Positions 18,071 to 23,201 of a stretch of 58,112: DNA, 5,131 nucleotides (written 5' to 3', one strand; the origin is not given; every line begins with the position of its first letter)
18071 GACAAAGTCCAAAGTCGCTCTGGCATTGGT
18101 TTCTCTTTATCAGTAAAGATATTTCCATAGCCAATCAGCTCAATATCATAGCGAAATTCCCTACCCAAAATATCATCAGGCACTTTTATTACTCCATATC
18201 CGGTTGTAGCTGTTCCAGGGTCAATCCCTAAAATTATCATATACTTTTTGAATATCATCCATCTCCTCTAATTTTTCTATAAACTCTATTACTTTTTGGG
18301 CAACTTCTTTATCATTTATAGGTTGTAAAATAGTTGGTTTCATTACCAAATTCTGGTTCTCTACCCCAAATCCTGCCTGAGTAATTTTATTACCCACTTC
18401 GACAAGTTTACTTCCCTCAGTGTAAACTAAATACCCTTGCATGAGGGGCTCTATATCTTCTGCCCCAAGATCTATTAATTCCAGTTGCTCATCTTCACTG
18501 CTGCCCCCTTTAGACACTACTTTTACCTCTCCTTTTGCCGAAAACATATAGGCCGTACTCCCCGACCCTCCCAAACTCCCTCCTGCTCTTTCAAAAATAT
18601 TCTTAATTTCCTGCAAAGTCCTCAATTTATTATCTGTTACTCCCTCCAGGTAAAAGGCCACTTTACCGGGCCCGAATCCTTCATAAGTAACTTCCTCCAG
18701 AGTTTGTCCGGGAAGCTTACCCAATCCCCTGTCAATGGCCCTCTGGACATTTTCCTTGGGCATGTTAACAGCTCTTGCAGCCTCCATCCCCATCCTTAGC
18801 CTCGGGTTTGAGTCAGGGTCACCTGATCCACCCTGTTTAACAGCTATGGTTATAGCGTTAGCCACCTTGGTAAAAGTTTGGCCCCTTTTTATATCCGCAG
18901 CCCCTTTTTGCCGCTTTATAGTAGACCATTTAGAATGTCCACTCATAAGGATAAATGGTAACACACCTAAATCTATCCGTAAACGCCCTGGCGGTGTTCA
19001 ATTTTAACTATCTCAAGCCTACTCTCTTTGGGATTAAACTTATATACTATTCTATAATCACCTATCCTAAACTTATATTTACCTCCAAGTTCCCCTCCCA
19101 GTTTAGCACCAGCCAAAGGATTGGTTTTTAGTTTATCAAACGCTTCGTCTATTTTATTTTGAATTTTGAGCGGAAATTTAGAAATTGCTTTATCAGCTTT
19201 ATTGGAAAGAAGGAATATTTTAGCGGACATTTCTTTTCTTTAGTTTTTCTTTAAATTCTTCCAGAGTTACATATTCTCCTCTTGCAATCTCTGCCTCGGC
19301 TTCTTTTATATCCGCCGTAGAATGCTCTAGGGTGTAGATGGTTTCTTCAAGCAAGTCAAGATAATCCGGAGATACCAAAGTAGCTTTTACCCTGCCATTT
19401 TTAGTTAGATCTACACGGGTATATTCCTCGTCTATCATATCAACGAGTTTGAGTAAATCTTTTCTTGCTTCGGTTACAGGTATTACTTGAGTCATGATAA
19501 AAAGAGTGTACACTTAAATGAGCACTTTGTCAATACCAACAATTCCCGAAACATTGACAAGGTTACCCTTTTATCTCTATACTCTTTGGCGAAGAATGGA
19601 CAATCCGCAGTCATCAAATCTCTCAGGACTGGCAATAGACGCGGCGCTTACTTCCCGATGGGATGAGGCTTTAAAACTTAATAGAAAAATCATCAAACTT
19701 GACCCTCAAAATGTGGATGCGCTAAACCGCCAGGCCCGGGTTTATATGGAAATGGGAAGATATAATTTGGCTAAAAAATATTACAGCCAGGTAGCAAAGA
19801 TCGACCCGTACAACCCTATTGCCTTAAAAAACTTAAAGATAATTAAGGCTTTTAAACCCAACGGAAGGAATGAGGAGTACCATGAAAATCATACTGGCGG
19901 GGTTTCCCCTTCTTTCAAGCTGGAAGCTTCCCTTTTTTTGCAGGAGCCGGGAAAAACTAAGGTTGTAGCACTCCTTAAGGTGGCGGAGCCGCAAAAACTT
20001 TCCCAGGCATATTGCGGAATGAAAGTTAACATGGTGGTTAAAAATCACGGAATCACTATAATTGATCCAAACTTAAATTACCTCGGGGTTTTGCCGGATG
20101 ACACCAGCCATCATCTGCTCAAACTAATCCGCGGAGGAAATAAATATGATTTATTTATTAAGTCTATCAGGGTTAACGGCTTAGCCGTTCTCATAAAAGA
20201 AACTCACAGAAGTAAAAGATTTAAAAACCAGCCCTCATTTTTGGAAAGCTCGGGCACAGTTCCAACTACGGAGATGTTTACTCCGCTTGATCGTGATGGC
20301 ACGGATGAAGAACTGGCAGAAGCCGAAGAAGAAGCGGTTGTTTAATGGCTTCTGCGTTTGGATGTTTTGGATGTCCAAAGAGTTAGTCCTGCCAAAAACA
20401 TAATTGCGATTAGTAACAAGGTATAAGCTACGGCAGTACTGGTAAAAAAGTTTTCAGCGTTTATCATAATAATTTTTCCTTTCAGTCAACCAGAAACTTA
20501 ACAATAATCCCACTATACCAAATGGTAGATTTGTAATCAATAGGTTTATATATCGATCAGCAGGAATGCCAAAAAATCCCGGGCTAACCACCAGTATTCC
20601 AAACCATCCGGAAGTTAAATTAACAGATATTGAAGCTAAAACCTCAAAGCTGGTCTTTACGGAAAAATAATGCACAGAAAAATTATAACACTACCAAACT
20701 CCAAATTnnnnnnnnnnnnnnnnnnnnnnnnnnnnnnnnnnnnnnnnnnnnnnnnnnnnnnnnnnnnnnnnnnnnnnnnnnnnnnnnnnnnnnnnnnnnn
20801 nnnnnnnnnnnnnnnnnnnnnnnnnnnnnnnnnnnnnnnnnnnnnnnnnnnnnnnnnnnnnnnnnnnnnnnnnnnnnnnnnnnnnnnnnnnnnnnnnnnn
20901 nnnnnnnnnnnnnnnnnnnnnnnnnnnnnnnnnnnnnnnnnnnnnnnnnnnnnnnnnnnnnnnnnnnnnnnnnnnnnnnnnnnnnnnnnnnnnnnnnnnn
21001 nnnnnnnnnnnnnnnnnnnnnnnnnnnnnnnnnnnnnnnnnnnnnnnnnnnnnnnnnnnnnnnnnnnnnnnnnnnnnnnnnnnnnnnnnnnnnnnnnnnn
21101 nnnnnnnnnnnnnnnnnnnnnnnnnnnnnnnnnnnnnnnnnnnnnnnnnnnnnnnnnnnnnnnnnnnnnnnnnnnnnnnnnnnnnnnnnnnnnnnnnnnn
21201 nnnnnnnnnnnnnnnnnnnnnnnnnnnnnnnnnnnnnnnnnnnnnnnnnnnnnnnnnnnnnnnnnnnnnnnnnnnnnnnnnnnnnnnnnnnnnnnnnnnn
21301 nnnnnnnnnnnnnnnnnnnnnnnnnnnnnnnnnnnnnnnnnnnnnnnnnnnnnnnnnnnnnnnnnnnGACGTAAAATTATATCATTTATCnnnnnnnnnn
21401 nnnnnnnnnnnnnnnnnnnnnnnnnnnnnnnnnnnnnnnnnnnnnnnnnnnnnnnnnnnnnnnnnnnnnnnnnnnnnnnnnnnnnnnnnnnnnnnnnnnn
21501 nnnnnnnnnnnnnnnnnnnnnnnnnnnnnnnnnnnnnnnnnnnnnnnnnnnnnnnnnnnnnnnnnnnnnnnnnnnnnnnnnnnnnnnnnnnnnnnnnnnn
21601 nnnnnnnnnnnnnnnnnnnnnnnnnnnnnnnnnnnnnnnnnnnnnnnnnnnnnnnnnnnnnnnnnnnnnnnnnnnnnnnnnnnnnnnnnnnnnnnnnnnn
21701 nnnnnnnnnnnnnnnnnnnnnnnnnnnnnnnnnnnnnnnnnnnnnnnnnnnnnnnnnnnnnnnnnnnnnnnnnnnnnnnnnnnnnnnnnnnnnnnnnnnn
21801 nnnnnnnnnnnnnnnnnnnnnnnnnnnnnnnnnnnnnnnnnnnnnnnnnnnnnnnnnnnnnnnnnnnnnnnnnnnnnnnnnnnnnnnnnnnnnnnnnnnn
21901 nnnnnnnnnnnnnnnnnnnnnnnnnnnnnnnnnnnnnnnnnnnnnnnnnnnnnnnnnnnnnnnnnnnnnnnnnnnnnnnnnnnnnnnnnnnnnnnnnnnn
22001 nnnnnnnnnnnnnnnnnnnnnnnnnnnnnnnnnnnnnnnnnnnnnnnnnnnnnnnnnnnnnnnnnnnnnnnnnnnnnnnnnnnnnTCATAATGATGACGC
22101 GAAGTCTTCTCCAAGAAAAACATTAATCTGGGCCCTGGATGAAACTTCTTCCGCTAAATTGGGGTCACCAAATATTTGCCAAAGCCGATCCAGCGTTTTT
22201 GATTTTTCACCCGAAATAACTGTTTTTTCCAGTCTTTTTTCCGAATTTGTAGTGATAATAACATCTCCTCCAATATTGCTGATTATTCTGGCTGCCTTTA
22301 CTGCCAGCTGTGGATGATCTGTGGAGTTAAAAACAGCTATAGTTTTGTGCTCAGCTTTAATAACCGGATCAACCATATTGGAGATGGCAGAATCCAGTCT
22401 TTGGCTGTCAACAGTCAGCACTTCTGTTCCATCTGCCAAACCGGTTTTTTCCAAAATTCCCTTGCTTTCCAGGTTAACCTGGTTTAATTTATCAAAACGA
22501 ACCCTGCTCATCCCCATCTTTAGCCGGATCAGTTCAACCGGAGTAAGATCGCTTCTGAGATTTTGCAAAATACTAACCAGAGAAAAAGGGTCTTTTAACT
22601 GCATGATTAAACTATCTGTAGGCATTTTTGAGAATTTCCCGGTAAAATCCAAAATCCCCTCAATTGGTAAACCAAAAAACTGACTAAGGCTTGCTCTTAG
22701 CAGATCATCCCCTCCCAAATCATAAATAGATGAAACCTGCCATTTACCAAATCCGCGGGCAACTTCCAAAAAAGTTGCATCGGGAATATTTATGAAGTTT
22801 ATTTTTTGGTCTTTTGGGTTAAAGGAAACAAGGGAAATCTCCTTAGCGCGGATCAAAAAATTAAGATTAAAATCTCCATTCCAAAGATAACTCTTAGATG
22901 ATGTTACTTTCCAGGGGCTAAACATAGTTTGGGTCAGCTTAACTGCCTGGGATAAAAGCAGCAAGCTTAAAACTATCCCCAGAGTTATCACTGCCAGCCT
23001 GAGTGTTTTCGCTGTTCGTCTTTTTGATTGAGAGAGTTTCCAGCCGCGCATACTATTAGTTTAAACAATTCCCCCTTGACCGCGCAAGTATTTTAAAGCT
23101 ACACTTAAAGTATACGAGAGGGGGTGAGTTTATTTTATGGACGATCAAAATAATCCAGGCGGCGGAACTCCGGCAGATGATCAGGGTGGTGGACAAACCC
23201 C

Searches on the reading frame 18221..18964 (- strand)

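Call 13: search_protein_families(library=pfam, proteins=[window:18221-18964:-], max_evalue=0.01)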
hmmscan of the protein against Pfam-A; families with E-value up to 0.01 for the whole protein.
window:18221-18964:- (247 aa): 2 families
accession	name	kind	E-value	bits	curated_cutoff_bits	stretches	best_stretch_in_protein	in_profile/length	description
PF01709.26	Transcrip_reg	-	1.5e-42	145.5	27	1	89-245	1-160/160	TACO1/YebC second and third domain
PF20772.2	TACO1_YebC_N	-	3e-28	98.5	36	1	11-83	1-73/73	TACO1/YebC protein N-terminal domain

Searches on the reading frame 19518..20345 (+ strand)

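Call 93: search_protein_families(library=pfam, proteins=[window:19518-20345:+], max_evalue=0.00001)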
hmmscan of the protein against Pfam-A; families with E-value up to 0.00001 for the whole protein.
window:19518-20345:+ (275 aa): 6 families
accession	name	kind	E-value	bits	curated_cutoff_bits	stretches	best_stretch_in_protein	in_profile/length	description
PF00515.34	TPR_1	-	2.2e-10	40.3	27.8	1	67-99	2-34/34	Tetratricopeptide repeat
PF07719.23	TPR_2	-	1.2e-09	38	27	1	67-99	2-34/34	Tetratricopeptide repeat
PF14559.12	TPR_19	-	3.7e-07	30.8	25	1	47-102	6-60/68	Tetratricopeptide repeat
PF13431.12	TPR_17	-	8.1e-07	29.3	24.4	0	56-86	3-33/34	Tetratricopeptide repeat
PF13181.12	TPR_8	-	9.4e-07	29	25.7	1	67-98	2-33/34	Tetratricopeptide repeat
PF13414.12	TPR_11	-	2.5e-06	27.5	26.8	0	74-106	2-34/42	TPR repeat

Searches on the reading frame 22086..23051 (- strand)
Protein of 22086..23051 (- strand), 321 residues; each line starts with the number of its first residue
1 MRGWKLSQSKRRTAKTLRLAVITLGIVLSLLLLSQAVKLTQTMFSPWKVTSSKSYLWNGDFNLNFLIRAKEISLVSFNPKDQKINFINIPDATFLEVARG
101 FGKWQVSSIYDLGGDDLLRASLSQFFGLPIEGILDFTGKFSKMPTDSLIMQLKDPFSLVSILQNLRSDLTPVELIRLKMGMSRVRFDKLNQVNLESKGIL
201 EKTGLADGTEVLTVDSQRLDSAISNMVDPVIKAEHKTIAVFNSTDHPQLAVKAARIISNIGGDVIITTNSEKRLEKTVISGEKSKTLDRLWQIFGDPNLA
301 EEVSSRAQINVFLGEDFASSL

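Call 93: search_protein_families(library=pfam, proteins=[window:22086-23051:-], max_evalue=0.00001)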
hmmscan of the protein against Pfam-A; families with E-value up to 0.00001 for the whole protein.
window:22086-23051:- (321 aa): 1 family
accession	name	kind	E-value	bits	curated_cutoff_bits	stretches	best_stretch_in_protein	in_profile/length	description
PF13399.11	LytR_C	-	2.4e-06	28.8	22.2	1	237-317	3-86/86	LytR cell envelope-related transcriptional attenuator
